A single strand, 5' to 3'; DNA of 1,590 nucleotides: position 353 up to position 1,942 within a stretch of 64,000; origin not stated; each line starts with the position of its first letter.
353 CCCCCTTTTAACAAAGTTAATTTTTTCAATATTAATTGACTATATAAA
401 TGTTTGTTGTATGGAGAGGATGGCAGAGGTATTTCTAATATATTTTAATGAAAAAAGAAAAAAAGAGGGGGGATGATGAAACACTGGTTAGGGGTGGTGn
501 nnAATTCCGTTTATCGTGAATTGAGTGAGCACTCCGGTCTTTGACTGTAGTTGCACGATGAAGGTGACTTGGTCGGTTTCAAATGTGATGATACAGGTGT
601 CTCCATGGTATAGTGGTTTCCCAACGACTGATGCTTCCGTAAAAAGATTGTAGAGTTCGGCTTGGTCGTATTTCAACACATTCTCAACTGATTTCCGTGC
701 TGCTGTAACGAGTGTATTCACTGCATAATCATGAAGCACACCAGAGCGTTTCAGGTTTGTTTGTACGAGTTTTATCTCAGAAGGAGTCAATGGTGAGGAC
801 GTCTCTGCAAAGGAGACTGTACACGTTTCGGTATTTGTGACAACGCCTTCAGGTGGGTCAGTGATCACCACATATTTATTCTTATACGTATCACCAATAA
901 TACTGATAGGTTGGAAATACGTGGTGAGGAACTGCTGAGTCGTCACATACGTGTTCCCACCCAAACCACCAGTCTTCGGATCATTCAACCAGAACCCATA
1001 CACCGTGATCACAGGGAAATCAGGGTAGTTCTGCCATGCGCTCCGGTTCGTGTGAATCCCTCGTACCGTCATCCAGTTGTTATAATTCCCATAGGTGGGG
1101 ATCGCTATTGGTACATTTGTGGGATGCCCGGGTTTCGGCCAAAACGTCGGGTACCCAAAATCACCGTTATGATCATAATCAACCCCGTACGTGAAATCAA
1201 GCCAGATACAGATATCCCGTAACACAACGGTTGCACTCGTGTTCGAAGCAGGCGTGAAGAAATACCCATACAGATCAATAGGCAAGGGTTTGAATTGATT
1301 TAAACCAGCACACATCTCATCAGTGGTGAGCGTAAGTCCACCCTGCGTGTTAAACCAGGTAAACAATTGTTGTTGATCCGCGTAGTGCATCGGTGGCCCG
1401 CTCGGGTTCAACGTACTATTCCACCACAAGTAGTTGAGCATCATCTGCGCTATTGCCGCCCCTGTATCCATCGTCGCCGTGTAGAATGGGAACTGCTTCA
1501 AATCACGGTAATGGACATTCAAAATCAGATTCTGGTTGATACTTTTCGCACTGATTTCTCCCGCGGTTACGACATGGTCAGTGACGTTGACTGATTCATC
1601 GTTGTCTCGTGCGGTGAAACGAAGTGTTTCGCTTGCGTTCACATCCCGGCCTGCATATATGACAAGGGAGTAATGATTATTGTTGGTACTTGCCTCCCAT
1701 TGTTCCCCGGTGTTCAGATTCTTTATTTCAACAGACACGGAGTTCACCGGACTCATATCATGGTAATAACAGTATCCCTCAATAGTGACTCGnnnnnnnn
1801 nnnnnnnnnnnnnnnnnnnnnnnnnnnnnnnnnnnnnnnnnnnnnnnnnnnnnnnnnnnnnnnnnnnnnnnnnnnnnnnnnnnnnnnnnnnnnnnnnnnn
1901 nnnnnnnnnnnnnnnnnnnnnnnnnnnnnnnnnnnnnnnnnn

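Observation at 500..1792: A C-terminal module of about 416-430 aa is shared by four otherwise unrelated giant proteins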

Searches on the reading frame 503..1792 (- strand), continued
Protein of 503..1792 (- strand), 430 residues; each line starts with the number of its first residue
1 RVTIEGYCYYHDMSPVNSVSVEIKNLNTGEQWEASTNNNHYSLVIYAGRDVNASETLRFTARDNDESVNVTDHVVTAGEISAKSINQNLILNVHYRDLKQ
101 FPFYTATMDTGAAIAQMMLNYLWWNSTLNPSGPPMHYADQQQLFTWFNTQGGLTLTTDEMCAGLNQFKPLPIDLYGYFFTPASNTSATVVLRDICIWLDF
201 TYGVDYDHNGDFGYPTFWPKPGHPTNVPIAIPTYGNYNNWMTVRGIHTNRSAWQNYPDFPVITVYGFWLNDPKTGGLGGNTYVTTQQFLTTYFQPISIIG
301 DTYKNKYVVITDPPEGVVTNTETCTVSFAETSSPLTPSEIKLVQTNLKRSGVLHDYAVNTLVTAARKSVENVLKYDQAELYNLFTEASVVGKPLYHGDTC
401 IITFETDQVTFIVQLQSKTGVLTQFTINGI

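Call 44: search_protein_families(library=pfam, proteins=[L001:4345-7551:+, L005:369-3626:+, L009:3496-7536:+, L012:3247-7506:+, L017:3154-7224:+, L017:7300-11172:+, L023:3588-7049:+, L006:5485-8265:+], max_evalue=0.01)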
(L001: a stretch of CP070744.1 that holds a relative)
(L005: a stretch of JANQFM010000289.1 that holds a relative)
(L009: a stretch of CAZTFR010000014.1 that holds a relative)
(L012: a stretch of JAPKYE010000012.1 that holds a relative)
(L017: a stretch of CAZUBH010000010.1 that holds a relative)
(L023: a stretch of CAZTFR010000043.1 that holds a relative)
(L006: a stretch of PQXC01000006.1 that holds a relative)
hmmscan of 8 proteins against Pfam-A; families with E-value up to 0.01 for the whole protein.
L001:4345-7551:+ (1069 aa): 1 family
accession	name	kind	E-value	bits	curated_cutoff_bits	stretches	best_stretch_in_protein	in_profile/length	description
PF00082.27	Peptidase_S8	-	9.9e-35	120.7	21.8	1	282-538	4-288/288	Subtilase family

L005:369-3626:+ (1086 aa): 1 family
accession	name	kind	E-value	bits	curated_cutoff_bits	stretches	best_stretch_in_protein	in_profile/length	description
PF00082.27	Peptidase_S8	-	3.8e-23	82.6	21.8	2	455-580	157-288/288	Subtilase family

L009:3496-7536:+ (1347 aa): 7 families
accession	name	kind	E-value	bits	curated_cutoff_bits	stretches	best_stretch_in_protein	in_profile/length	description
PF18998.6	Flg_new_2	-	4e-21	75.2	23.6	2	762-830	1-68/73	Divergent InlB B-repeat domain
PF13360.13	PQQ_2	-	5.3e-19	69.2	27.6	1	87-186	27-130/233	Outer membrane protein assembly factor BamB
PF18911.6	PKD_4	-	2.8e-15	56.6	27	1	338-425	1-84/85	PKD domain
PF13570.13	Beta-prop_ACSF4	-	3.1e-10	40.4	133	1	76-199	126-251/329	Beta-alanine-activating enzyme, beta-propeller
PF00801.26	PKD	-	2.7e-08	34.1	23.5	1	355-421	15-76/80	PKD domain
PF22352.2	K319L-like_PKD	-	3.6e-07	30.6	27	1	355-426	12-84/84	K319L-like, PKD domain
PF19716.4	DUF6211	-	0.0014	19.4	25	0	201-278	8-83/92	Family of unknown function (DUF6211)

L012:3247-7506:+ (1420 aa): 3 families
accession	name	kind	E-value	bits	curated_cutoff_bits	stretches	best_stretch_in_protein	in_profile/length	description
PF01364.23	Peptidase_C25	-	3.5e-39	135.6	23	1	260-612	1-351/374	Peptidase family C25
PF08126.16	Propeptide_C25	-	6.1e-07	29.2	22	1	75-241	44-198/205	Propeptide_C25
PF00629.30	MAM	-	0.00098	19.4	26.4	1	769-915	20-158/158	MAM domain, meprin/A5/mu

L017:3154-7224:+ (1357 aa): 5 families
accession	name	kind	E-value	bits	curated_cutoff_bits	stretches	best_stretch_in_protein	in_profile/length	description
PF01364.23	Peptidase_C25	-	1.3e-50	173.1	23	1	253-602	1-373/374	Peptidase family C25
PF18998.6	Flg_new_2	-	9.6e-20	70.8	23.6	2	800-870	3-72/73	Divergent InlB B-repeat domain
PF03785.20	Peptidase_C25_C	-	4.7e-11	42.8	25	1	608-681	1-74/79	Peptidase family C25, C terminal ig-like domain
PF08126.16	Propeptide_C25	-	1.1e-09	38.1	22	1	67-196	46-172/205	Propeptide_C25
PF25788.1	Ig_Rha78A_N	-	0.00097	19.8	27.4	1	730-788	38-96/105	Rha78A-like, N-terminal immunoglobulin domain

L017:7300-11172:+ (1291 aa): 3 families
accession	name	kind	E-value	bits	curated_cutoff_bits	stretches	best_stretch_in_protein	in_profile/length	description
PF01364.23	Peptidase_C25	-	2.3e-61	208.5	23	1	256-582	1-374/374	Peptidase family C25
PF20773.4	InhA-like_MAM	-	1.1e-13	51.5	26.9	1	699-818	55-163/191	Immune inhibitor A-like, MAM domain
PF08126.16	Propeptide_C25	-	2.6e-13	50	22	1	79-245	50-203/205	Propeptide_C25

L023:3588-7049:+ (1154 aa): 0 families

L006:5485-8265:+ (927 aa): 3 families
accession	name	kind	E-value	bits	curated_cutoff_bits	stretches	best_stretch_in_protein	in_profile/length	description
PF11617.13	Cu-binding_MopE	-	6.2e-14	52.4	27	1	752-781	1-30/30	Putative metal-binding motif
PF22633.2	F5_F8_type_C_2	-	1.2e-05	26.3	27.8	1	824-909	9-91/91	NedA-like, galactose-binding domain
PF00963.24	Cohesin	-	0.0013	19.4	24.1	0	46-88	10-54/139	Cohesin domain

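Call 60: search_protein_families(library=pfam, alignment_id=A6, max_evalue=0.00001)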
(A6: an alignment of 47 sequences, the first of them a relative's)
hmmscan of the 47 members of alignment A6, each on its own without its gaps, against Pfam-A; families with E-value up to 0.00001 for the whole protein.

A. member 1, P0148 (654 aa): 0 families

B. families by the number of members that match (of 47 scanned): 49 families (the first 25 are shown)
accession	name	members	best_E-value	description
PF05048.19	NosD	6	3.7e-52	Periplasmic copper-binding protein (NosD)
PF01364.23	Peptidase_C25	6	1.3e-50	Peptidase family C25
PF13229.12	Beta_helix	6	7.3e-38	Right handed beta helix region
PF08126.16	Propeptide_C25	6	3.7e-35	Propeptide_C25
PF18998.6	Flg_new_2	4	1.6e-23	Divergent InlB B-repeat domain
PF13964.12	Kelch_6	4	8.9e-13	Kelch motif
PF03785.20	Peptidase_C25_C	4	4.6e-11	Peptidase family C25, C terminal ig-like domain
PF18911.6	PKD_4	3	3e-25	PKD domain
PF07705.17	CARDB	3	3.1e-15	CARDB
PF05345.18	He_PIG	2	5.7e-73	Putative Ig domain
PF17963.7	Big_9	2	3.3e-62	Bacterial Ig domain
PF00082.27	Peptidase_S8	2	1.6e-61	Subtilase family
PF17892.7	Cadherin_5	2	9.4e-31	Cadherin-like domain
PF24517.2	CBM96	2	1.3e-27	Carbohydrate-binding module family 96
PF13570.13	Beta-prop_ACSF4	2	2.9e-26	Beta-alanine-activating enzyme, beta-propeller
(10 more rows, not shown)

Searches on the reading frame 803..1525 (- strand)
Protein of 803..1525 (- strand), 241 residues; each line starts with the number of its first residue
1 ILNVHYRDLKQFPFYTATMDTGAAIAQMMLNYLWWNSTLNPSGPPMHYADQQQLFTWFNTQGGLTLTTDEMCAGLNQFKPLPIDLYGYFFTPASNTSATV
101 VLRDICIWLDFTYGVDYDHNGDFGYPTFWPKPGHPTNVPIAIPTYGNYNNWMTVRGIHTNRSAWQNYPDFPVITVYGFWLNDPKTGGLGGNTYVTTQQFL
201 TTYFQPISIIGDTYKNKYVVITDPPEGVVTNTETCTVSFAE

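Call 39: predict_structure(alignment_id=A3)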
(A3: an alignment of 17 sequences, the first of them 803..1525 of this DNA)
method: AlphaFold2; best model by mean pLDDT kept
length: 241 residues; sequences in the alignment: 17
mean_pLDDT: 84.3   pTM: 0.85
mean pLDDT of the five models: 84.3, 82.9, 80.9, 79.0, 78.8
residues with pLDDT >= 90: 124; 70-90: 79; 50-70: 25; < 50: 13
segments of 3 or more residues with pLDDT < 50: 116-126
pLDDT, mean of each block of 10 residues (from residue 1): 74 88 94 90 84 93 93 91 69 92 90 56 51 85 95 94 78 90 90 93 95 96 76 66 62
secondary structure, 60 per line:
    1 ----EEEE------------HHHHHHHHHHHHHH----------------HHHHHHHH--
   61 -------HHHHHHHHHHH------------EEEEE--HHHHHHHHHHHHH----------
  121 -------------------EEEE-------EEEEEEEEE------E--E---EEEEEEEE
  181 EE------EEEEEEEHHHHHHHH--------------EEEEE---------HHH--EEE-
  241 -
elements in order: E5-8 H21-34 H51-58 H68-78 E91-95 H98-110 E140-143 E151-159 E173-182 E189-195 H196-203 E218-222 E237-239
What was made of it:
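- On Papain-like cysteine peptidase superfamily (clan CA-type fold): AF2 core model at pLDDT 84 (call 39).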

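Call 41: fold_search(model_id=the predicted structure, library=pdb)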
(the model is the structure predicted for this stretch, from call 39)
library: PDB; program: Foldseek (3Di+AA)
matches with E <= 10: 232; with E <= 0.001: 0
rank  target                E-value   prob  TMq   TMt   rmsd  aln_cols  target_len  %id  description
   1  8ssk_D                7.9e-03  0.99  0.38  0.31   6.3       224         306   10  Citrobacter rodentium contact dependent growth inhibition (CDI) entry and toxin (CdiA-CT) domains (released 2024-05-15)
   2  8ssm_A                9.5e-03  0.96  0.36  0.56   6.9       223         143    9  Citrobacter rodentium contact dependent growth inhibition (CDI) toxin (CdiA-CT) and immunity (CdiI) complex (released 2024-05-15)
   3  9l5u_B                1.2e-02  0.97  0.36  0.58   6.2       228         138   11  Papain-like cysteine protease toxin/immunity pair (released 2025-06-04)
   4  8ssk_A                1.3e-02  0.98  0.38  0.31   6.3       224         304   10  Citrobacter rodentium contact dependent growth inhibition (CDI) entry and toxin (CdiA-CT) domains (released 2024-05-15)
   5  8ssk_C                1.3e-02  0.98  0.38  0.31   6.2       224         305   10  Citrobacter rodentium contact dependent growth inhibition (CDI) entry and toxin (CdiA-CT) domains (released 2024-05-15)
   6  9l5u_A                2.0e-02  0.96  0.37  0.59   6.2       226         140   12  Papain-like cysteine protease toxin/immunity pair (released 2025-06-04)
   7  9hb2                  8.8e-02  0.18  0.28  0.24  14.3       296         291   12  Structure of the truncated version of IdeC protease C94S from Streptococcus canis (released 2025-10-01)
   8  1pxv_A                1.0e-01  0.60  0.39  0.48   7.6       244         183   12  The staphostatin-staphopain complex: a forward binding inhibitor in complex with its target cysteine protease (released 2003-10-21)
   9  9hb1                  1.4e-01  0.18  0.27  0.23  11.5       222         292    9  Structure of IdeC protease C94S from Streptococcus canis (released 2025-10-01)
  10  2avw_D                2.1e-01  0.15  0.18  0.15  11.6       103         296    9  Crystal structure of monoclinic form of streptococcus Mac-1 (released 2006-02-28)
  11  6tho_A                2.8e-01  0.30  0.38  0.41   8.3       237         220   14  Acylintermediate of glutathione and the mature primitive phytochelatin synthase Alr0975 from Nostoc PCC 7120 at atomic (released 2020-12-02)
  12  1y08                  3.5e-01  0.14  0.18  0.15   9.2        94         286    7  Structure of the Streptococcal Endopeptidase IdeS, a Novel Cysteine Proteinase with Strict Specificity for IgG (released 2004-12-21)
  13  9arc                  3.8e-01  0.11  0.15  0.09  12.1        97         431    9  Crystal Structure of C0362 (TDE_0362 [TDE0362] resi 205-647) (released 2024-11-27)
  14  2au1                  4.3e-01  0.10  0.17  0.14  12.9       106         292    8  Crystal Structure of group A Streptococcus MAC-1 orthorhombic form (released 2006-02-28)
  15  5qbz                  5.9e-01  0.21  0.41  0.45   8.6       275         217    8  Crystal structure of human Cathepsin-S with bound ligand (released 2017-12-20)
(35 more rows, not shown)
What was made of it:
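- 818..1516 (-): Module copy 1, domain B: papain-like core (residues 93-325). Thr110 (codon 1463..1465) sits at the N-terminus of helix 112-123. Asn239-Trp240 opens the central strand. Asn270-Asp271-Pro272 ends the next strand. Foldseek against PDB gives mostly papain-like proteases among the 50 listed hits (call 41).
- On Papain-like cysteine peptidase superfamily (clan CA-type fold): Most of the 50 listed Foldseek PDB hits are papain-like proteases; the best are E 8e-3, probability 0.99, TM 0.38 on the query and 0.56-0.59 on the target (call 41).
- Closest known: Papain-like. Same: Same order of secondary-structure elements: a helix with the nucleophile position at its N-terminus, then an antiparallel sheet whose central strand starts at the His position, with the next strand ending in Asn/Asp (calls 39, 41).
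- Among the 50 listed Foldseek hits of the core model against PDB, most are papain-like proteases (call 41).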

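Call 71: fold_search(model_id=the predicted structure, library=viral)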
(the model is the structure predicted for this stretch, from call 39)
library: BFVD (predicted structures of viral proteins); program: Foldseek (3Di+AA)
matches with E <= 10: 151; with E <= 0.001: 0
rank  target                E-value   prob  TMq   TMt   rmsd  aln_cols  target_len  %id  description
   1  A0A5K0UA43            2.7e-01  0.28  0.36  0.30  10.1       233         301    8  Uncharacterized protein (Fragment) [Yasminevirus sp. GU-2018]
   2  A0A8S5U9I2            3.5e-01  0.04  0.11  0.07  11.3       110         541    8  Nucleoid-associated protein [Siphoviridae sp. ctKNZ79]
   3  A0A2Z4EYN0            3.5e-01  0.02  0.12  0.10  24.9       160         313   14  (no name in the UniProt tables at hand)
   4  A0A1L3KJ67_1          4.0e-01  0.05  0.21  0.06  16.4       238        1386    9  Replicase polyprotein 1ab (Fragment) [Xinzhou nematode virus 6]
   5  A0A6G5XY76            4.3e-01  0.05  0.13  0.09  13.7       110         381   15  (no name in the UniProt tables at hand)
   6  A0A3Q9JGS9            4.9e-01  0.20  0.17  0.21   6.1        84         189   11  (no name in the UniProt tables at hand)
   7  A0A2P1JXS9            6.3e-01  0.02  0.17  0.10  18.2       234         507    9  Lysin B [Rhodococcus phage Finch]
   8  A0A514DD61            6.3e-01  0.02  0.09  0.05  12.4       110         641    8  Serine protease (Fragment) [Riboviria sp.]
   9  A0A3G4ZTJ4            6.3e-01  0.01  0.09  0.07  14.7       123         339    9  Uncharacterized protein [Dasosvirus sp.]
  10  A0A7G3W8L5            1.0e+00  0.02  0.14  0.24  15.9        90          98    9  (no name in the UniProt tables at hand)
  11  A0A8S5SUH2            1.2e+00  0.01  0.12  0.06  24.2       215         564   11  Thymidylate synthase [Siphoviridae sp. ctqPo10]
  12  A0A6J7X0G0            1.3e+00  0.04  0.26  0.29  17.3       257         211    9  Uncharacterized protein [uncultured Caudovirales phage]
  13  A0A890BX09            1.3e+00  0.01  0.09  0.04  12.0        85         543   10  Serine protease (Fragment) [Solemoviridae sp.]
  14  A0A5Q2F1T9            1.4e+00  0.05  0.13  0.34   6.9        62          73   14  Uncharacterized protein [Gordonia phage Sixama]
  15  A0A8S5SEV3            1.4e+00  0.01  0.10  0.08  18.1       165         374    8  Tail collar fiber protein [Caudovirales sp. ctrNG92]
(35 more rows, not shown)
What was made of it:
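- Tried and rejected: Nothing useful (call 71).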
